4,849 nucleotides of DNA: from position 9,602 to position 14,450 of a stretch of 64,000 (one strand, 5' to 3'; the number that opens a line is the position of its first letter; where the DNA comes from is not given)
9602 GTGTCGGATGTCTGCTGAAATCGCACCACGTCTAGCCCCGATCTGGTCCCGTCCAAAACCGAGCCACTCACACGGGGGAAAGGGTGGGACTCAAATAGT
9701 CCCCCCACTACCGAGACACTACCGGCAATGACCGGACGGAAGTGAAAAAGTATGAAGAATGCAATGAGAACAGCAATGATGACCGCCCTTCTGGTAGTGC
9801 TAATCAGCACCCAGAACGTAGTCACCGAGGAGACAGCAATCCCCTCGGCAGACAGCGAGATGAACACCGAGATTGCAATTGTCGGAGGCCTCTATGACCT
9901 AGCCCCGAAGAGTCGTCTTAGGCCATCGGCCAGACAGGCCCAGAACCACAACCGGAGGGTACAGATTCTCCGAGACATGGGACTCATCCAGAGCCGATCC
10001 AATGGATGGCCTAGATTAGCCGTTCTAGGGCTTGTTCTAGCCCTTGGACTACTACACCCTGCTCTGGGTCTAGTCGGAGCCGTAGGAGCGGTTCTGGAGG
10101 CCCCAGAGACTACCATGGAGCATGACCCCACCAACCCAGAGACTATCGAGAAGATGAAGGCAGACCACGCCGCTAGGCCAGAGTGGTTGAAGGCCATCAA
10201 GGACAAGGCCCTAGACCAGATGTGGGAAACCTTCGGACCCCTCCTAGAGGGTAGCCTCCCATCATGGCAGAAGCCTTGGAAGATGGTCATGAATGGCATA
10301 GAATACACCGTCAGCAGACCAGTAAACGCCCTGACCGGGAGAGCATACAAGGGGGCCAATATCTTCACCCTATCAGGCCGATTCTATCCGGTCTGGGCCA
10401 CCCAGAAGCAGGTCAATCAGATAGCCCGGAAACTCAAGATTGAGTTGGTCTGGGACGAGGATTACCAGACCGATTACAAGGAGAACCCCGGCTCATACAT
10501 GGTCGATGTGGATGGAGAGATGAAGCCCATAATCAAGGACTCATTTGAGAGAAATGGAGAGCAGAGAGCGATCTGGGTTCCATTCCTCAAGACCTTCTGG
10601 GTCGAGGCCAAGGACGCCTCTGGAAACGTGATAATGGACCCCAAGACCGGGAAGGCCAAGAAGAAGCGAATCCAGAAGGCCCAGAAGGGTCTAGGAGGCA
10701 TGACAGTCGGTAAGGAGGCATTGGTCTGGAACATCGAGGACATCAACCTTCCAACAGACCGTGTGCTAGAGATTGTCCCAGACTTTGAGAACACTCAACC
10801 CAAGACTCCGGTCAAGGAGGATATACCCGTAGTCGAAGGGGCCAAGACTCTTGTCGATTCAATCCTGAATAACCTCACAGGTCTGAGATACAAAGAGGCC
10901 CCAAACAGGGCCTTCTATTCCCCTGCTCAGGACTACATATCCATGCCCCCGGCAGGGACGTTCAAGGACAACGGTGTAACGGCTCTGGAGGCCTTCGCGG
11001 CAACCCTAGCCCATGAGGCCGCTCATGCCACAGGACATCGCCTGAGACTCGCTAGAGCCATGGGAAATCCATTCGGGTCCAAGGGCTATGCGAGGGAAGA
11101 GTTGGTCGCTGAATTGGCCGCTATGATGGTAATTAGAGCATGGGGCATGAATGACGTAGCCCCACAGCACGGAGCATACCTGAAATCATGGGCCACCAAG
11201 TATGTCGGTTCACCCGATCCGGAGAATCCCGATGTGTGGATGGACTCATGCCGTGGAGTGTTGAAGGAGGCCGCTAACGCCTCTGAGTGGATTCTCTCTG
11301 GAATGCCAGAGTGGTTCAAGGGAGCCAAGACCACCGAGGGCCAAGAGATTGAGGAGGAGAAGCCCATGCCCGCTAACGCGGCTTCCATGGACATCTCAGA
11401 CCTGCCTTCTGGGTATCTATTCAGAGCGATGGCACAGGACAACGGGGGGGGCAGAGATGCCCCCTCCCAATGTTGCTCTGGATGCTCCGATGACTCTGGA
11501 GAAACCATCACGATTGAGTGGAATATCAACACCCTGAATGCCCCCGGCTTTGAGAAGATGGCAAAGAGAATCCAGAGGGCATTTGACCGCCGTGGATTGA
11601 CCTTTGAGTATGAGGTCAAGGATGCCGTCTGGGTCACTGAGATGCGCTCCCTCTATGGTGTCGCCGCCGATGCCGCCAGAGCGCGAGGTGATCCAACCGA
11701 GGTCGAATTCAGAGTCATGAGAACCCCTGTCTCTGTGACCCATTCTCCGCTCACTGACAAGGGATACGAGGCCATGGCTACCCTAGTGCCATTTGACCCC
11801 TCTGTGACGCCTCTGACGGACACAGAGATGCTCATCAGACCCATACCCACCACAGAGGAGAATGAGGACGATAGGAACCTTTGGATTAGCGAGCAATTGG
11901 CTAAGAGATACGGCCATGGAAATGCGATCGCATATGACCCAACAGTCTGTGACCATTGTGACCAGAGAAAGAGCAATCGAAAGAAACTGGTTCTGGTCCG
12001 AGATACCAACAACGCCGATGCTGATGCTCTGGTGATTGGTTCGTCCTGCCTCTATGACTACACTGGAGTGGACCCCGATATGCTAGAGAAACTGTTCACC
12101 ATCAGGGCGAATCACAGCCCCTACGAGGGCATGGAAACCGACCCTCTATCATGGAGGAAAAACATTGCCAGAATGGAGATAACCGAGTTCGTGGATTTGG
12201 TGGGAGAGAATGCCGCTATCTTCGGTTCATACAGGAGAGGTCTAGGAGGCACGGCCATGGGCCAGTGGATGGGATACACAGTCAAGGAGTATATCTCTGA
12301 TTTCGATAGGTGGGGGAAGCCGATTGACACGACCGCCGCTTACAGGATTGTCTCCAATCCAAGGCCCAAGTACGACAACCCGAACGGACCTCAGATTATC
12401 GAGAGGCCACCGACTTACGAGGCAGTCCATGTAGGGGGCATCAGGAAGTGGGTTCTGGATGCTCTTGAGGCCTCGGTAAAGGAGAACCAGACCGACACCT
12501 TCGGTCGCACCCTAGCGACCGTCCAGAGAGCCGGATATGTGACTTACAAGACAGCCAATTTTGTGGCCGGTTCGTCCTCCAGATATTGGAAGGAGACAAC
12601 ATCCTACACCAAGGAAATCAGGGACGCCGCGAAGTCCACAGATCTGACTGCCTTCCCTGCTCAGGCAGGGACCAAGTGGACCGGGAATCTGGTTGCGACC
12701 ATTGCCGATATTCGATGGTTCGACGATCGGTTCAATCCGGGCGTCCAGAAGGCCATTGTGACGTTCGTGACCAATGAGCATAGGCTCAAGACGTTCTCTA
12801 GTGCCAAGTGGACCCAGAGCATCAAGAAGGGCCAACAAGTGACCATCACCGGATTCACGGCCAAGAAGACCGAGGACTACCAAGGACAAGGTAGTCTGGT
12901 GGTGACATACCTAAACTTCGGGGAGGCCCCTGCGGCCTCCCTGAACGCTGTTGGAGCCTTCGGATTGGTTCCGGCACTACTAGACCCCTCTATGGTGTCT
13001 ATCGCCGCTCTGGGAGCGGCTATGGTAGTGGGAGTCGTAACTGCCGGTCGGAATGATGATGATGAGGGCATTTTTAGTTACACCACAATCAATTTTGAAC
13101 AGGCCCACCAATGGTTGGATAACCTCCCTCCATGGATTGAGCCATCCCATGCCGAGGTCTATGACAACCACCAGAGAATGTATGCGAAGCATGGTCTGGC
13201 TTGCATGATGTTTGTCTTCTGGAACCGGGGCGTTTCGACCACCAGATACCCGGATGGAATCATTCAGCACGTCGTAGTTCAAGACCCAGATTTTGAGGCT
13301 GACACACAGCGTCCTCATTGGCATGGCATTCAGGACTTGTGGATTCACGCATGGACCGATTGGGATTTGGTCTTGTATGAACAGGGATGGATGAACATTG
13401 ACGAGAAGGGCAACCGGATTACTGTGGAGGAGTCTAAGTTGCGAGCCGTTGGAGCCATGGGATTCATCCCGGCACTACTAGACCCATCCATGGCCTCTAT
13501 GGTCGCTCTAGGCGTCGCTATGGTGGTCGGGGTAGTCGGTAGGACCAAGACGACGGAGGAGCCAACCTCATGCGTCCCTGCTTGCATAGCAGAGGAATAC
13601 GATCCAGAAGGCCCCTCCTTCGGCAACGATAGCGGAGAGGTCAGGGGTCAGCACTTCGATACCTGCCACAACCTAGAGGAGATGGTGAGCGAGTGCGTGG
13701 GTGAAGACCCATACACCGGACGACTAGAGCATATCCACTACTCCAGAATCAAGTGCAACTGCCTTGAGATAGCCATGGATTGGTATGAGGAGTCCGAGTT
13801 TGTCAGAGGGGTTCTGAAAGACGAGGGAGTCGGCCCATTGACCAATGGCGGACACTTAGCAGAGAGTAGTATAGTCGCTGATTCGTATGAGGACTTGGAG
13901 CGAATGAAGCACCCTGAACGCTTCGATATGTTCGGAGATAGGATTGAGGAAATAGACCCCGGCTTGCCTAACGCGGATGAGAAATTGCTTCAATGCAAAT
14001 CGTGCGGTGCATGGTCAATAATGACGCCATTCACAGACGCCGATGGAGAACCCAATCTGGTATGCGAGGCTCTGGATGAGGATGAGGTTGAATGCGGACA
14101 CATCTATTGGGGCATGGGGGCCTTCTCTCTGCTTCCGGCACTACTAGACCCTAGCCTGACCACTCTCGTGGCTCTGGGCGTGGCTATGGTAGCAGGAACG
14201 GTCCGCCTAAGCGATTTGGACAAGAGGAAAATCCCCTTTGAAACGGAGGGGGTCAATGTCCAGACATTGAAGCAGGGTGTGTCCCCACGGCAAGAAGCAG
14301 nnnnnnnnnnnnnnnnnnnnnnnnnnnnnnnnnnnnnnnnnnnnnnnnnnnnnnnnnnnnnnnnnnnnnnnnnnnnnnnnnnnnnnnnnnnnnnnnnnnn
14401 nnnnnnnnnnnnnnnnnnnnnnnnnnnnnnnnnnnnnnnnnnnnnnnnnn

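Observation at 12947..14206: Three near-identical 32-35 aa hydrophobic PALLDPS modules cut the giant protein into segments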

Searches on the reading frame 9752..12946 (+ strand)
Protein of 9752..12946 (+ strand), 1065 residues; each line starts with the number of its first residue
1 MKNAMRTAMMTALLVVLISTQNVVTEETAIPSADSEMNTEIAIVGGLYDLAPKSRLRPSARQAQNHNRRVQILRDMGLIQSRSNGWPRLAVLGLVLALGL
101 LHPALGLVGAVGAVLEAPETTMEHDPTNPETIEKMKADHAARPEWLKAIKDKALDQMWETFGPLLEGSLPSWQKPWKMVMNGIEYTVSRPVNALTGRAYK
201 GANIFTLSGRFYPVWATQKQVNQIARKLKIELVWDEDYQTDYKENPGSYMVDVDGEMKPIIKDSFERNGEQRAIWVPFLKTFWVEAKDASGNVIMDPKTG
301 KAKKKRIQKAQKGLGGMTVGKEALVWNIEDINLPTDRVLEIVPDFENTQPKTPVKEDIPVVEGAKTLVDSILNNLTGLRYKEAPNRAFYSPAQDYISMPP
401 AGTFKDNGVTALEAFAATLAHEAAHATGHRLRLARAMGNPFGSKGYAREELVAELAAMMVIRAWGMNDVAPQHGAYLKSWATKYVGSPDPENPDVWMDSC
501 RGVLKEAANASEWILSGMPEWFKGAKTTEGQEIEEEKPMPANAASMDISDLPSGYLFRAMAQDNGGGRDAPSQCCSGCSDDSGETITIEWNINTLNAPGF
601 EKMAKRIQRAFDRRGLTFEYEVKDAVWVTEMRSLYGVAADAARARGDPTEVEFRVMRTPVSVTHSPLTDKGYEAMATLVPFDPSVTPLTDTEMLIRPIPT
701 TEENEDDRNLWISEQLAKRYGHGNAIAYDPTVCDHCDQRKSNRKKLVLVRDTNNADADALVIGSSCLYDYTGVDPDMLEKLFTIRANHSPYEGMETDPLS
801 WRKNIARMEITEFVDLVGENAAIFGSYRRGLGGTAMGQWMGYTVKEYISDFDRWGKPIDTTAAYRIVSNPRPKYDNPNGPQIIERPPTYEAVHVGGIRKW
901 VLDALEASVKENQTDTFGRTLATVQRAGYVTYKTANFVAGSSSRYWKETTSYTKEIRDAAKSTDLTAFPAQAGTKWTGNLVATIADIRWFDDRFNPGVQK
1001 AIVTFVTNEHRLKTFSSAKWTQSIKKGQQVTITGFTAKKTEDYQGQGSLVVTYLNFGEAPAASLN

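Call 36: search_dna_similar(query=window:9752-12946:+, collection=phages, mode=protein, max_evalue=0.00001, max_rows=15)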
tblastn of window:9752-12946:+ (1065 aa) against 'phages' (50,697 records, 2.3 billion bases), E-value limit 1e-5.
Records with a match: 35; places in all: 35; records where one place covers at least 80% of the query: 0.
Best place of each record, by identity: <60% 35.
By first word of the organism name: Caulobacter 18; Brevundimonas 8; Bacteriophage 5; Cyanophage 2; uncultured 1; Roseobacter 1.
By host as written in the record: - 6; Brevundimonas pondensis LVF1 6; Caulobacter crescentus NA1000 6; Caulobacter vibrioides 4; Caulobacter crescentus 4; Caulobacter vibrioides CB15 3; Prochlorococcus marinus SS120 2; Brevundimonas goettingensis LVF2 1; and 3 more.
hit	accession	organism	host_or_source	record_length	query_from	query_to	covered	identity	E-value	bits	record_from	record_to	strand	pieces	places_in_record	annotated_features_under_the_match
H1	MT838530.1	Bacteriophage sp.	human fecal samples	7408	172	489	30%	28.1%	8e-7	59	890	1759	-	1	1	record has no annotation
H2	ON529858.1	Brevundimonas phage vB_BgoS-Bajun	Brevundimonas goettingensis LVF2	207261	165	480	30%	27.8%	4e-10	71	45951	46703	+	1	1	DNA primase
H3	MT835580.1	Bacteriophage sp.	human fecal samples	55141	164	466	28%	27.7%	2e-9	68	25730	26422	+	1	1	record has no annotation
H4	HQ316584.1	Cyanophage SS120-1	Prochlorococcus marinus SS120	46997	321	481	15%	37.7%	9e-11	73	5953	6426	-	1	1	DNA primase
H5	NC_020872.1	Cyanophage SS120-1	Prochlorococcus marinus SS120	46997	321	481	15%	37.7%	9e-11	73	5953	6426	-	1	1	anti-restriction protein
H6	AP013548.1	uncultured phage_MedDCM-OCT-S38-C3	metagenomic fosmid library constructed ...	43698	321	535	20%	26.9%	5e-8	64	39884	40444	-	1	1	Antirestriction protein (COG4227) | hypothetical protein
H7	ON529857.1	Brevundimonas phage vB_BpoS-Kikimora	Brevundimonas pondensis LVF1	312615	325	515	18%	29.7%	1e-6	59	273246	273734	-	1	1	DNA primase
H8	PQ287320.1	Caulobacter phage BL57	Caulobacter vibrioides CB15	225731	321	480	15%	35.4%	1e-9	69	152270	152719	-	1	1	antirestriction protein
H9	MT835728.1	Bacteriophage sp.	human fecal samples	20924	367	488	11%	41.7%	4e-8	64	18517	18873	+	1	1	record has no annotation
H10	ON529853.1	Brevundimonas phage vB_BpoS-Bambus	Brevundimonas pondensis LVF1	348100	372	516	14%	34.2%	2e-6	58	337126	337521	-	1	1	DNA primase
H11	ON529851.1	Brevundimonas phage vB_BpoS-Marchewka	Brevundimonas pondensis LVF1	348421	372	516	14%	34.2%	2e-6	58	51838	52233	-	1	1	DNA primase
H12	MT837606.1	Bacteriophage sp.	human fecal samples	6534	349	489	13%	34.7%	6e-8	63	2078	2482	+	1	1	record has no annotation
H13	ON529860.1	Brevundimonas phage vB_BpoS-Papperlapapp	Brevundimonas pondensis LVF1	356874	376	516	13%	34.5%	4e-6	57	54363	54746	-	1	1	DNA primase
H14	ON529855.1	Brevundimonas phage vB_BpoS-Domovoi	Brevundimonas pondensis EIF1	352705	376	516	13%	34.5%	4e-6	57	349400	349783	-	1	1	putative DNA primase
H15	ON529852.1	Brevundimonas phage vB_BpoS-Kabachok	Brevundimonas pondensis LVF1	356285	376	516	13%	34.5%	5e-6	57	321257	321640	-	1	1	DNA primase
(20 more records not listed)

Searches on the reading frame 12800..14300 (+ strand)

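Call 8: search_dna_similar(query=window:12800-14300:+, collection=phages, mode=protein, max_evalue=0.001)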
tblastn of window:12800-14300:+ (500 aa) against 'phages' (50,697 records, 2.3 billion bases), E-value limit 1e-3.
No match.

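Call 9: find_related_loci(query=window:12800-14300:+, collection=viral_contigs, flank=10000)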
Query window:12800-14300:+ (500 aa) in viral_contigs; peptide patterns used: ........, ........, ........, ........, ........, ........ (x = any residue, [..] = any of these).
3 stretches matched a pattern; 1 encode a relative of the query (tblastn E <= 1e-3); 1 distinct loci.
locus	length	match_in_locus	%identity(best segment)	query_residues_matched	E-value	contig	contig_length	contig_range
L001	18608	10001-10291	32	417-499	3e-4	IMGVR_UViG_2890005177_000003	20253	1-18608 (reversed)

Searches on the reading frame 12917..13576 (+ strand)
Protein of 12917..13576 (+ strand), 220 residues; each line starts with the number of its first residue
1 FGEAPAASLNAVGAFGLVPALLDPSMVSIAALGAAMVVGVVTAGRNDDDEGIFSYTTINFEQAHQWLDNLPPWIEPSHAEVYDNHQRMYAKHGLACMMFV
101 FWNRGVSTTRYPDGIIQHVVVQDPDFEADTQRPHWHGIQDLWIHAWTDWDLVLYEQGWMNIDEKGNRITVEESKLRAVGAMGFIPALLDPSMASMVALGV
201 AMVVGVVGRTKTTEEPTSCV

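Call 65: predict_structure(protein=window:12917-13576:+)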
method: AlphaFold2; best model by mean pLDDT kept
length: 220 residues; sequences in the alignment: 1
mean_pLDDT: 33.4   pTM: 0.25
mean pLDDT of the five models: 33.4, 32.9, 29.6, 29.4, 27.3
residues with pLDDT >= 90: 0; 70-90: 0; 50-70: 15; < 50: 205
segments of 3 or more residues with pLDDT < 50: 1-21, 26-30, 34-190, 202-220
pLDDT, mean of each block of 10 residues (from residue 1): 33 43 49 47 32 26 38 30 27 28 27 26 27 24 22 25 34 34 40 52 42 26
secondary structure, 60 per line:
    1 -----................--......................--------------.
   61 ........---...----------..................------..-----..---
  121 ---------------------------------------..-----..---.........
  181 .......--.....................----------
elements in order: H6-21 H24-45 H60-68 H85-102 H172-187 H190-210
